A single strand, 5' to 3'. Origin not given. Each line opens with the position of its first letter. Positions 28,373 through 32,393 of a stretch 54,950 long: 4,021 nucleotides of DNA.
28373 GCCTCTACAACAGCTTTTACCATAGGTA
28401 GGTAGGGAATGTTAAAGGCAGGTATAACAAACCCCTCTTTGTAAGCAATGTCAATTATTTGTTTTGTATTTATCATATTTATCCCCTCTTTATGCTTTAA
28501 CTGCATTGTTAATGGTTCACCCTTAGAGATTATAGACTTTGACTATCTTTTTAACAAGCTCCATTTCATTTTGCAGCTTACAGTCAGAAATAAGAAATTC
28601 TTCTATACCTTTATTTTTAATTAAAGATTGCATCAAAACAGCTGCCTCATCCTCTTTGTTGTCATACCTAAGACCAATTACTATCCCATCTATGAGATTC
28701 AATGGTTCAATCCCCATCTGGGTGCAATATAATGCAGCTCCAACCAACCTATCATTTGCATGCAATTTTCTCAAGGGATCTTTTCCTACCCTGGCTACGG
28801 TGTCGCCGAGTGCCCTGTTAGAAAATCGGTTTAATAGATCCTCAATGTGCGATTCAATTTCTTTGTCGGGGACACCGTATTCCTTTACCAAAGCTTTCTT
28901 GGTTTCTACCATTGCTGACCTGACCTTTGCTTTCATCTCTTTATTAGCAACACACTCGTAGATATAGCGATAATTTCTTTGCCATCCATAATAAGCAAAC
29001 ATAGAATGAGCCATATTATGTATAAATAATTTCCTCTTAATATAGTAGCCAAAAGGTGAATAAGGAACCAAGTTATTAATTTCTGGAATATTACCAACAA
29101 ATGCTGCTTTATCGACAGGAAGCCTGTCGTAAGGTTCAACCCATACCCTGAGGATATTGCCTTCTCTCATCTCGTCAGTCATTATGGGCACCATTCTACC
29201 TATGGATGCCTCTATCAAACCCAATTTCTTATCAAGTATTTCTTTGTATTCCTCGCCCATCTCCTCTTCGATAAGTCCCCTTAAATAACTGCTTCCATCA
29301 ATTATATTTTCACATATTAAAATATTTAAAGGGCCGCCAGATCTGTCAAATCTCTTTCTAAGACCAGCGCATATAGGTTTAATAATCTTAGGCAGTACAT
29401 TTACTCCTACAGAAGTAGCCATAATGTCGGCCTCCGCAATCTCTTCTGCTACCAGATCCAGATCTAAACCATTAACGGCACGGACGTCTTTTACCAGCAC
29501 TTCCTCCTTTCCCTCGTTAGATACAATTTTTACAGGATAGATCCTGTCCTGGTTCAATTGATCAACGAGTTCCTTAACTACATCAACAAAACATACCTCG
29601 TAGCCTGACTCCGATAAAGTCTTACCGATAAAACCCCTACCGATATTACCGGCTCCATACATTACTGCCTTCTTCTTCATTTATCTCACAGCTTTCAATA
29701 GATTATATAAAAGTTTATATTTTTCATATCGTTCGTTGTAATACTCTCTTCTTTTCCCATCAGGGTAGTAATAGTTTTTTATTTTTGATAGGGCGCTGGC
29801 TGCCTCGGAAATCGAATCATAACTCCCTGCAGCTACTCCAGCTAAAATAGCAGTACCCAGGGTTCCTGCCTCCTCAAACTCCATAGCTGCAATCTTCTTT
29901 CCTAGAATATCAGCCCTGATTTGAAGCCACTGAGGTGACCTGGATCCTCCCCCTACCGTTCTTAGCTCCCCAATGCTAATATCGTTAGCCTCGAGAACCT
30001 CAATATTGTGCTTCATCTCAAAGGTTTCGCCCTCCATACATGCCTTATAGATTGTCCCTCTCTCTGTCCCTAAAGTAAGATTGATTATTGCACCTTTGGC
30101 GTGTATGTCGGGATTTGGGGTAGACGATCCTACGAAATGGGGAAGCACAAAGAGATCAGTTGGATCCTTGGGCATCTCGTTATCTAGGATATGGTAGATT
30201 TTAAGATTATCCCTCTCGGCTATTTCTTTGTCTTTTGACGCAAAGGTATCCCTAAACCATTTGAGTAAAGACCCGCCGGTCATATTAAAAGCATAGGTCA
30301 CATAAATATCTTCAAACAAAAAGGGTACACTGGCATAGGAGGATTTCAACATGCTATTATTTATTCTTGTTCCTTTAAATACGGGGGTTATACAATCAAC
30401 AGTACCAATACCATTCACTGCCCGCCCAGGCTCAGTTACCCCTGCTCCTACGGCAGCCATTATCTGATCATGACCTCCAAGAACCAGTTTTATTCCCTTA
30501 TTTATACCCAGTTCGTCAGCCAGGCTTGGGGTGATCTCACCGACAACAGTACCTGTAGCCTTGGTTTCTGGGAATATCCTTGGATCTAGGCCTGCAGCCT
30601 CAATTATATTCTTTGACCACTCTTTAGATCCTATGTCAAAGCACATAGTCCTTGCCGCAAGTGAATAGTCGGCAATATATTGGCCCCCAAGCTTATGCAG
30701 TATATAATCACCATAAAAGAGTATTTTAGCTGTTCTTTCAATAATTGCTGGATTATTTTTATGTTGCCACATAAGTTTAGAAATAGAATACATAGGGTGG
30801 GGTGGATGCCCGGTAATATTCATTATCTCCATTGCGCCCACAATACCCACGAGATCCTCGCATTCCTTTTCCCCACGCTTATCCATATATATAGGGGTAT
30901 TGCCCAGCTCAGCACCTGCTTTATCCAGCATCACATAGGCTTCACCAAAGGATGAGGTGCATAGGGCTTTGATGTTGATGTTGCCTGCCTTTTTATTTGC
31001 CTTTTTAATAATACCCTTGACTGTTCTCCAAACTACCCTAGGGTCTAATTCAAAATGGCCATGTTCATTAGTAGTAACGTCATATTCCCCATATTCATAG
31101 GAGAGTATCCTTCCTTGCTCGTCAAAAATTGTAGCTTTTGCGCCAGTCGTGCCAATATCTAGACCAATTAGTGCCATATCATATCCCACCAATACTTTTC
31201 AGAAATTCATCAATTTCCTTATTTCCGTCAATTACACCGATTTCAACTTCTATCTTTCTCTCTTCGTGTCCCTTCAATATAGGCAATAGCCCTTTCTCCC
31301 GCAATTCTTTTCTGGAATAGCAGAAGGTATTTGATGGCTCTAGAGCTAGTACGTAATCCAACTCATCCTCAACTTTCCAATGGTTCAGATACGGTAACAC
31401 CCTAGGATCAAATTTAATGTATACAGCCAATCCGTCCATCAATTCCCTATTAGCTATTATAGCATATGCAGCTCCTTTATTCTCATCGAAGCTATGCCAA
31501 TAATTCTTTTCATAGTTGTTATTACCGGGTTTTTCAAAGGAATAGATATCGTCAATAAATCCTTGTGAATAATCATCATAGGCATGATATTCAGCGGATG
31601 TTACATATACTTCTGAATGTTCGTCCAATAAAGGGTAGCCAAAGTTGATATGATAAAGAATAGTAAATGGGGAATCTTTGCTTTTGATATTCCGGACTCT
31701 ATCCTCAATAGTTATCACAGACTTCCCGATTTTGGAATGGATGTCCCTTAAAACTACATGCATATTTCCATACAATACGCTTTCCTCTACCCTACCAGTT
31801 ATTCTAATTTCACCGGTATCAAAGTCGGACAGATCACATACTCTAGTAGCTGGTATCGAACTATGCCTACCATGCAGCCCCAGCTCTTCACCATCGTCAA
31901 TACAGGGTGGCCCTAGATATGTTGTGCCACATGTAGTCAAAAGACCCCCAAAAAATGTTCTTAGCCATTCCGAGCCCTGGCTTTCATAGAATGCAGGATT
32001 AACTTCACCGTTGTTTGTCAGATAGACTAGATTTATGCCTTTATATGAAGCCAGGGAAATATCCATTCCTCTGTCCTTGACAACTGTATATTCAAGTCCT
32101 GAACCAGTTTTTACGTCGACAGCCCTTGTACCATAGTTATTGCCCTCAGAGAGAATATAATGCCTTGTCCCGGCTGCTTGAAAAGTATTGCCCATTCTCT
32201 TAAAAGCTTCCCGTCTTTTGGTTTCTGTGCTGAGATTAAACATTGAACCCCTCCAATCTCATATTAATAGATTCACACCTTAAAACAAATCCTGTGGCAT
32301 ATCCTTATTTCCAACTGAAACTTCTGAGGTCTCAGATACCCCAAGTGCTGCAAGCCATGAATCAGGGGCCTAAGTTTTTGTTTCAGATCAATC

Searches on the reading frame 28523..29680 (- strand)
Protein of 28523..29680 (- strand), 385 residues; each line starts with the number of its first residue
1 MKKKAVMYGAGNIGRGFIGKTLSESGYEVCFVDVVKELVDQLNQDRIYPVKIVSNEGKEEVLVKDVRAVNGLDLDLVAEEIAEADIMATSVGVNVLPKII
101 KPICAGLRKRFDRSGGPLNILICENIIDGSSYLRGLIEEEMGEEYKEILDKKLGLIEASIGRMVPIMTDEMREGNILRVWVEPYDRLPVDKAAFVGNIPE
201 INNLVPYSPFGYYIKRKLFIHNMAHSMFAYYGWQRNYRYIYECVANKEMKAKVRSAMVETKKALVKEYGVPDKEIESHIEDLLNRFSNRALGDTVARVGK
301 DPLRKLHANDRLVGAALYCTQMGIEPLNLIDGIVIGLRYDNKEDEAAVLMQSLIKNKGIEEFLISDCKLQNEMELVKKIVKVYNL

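Call 10: search_protein_families(library=pfam, proteins=[window:28523-29680:-])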
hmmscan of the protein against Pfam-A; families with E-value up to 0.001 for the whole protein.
window:28523-29680:- (385 aa): 3 families
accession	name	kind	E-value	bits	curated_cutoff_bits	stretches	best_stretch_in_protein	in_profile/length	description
PF01232.29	Mannitol_dh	-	3e-39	135.5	27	1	4-202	2-198/199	Mannitol dehydrogenase Rossmann domain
PF08125.19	Mannitol_dh_C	-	4e-30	105.2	30.7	1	213-379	5-182/190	Mannitol dehydrogenase C-terminal domain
PF03721.20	UDPG_MGDP_dh_N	-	0.00025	21.1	27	1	8-92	6-85/187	UDP-glucose/GDP-mannose dehydrogenase family, NAD binding domain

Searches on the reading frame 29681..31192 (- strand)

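Call 10: search_protein_families(library=pfam, proteins=[window:29681-31192:-])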
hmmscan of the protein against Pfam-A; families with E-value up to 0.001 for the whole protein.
window:29681-31192:- (503 aa): 2 families
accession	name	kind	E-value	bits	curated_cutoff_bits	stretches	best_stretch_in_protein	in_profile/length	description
PF00370.27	FGGY_N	-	1.6e-54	185.6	28.8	1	8-249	2-245/245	FGGY family of carbohydrate kinases, N-terminal domain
PF02782.22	FGGY_C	-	2.1e-28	99.9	27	1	297-455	38-198/198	FGGY family of carbohydrate kinases, C-terminal domain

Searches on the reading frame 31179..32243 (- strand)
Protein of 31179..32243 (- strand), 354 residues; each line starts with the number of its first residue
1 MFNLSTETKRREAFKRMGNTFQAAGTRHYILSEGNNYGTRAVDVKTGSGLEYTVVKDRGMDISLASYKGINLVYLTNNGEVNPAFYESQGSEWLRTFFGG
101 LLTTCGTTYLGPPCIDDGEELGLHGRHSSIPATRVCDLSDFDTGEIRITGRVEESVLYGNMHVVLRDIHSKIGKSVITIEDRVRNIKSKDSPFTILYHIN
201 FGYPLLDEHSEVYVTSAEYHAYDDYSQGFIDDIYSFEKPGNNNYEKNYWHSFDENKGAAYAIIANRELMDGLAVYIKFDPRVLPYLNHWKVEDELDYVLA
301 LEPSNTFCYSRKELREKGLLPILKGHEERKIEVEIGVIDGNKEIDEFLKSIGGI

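Call 10: search_protein_families(library=pfam, proteins=[window:31179-32243:-])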
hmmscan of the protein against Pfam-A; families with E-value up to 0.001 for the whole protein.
window:31179-32243:- (354 aa): 1 family
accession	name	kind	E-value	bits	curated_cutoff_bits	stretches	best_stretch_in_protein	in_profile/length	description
PF14486.12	DUF4432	-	4.5e-81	272.4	32.5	1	38-337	3-304/304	Domain of unknown function (DUF4432)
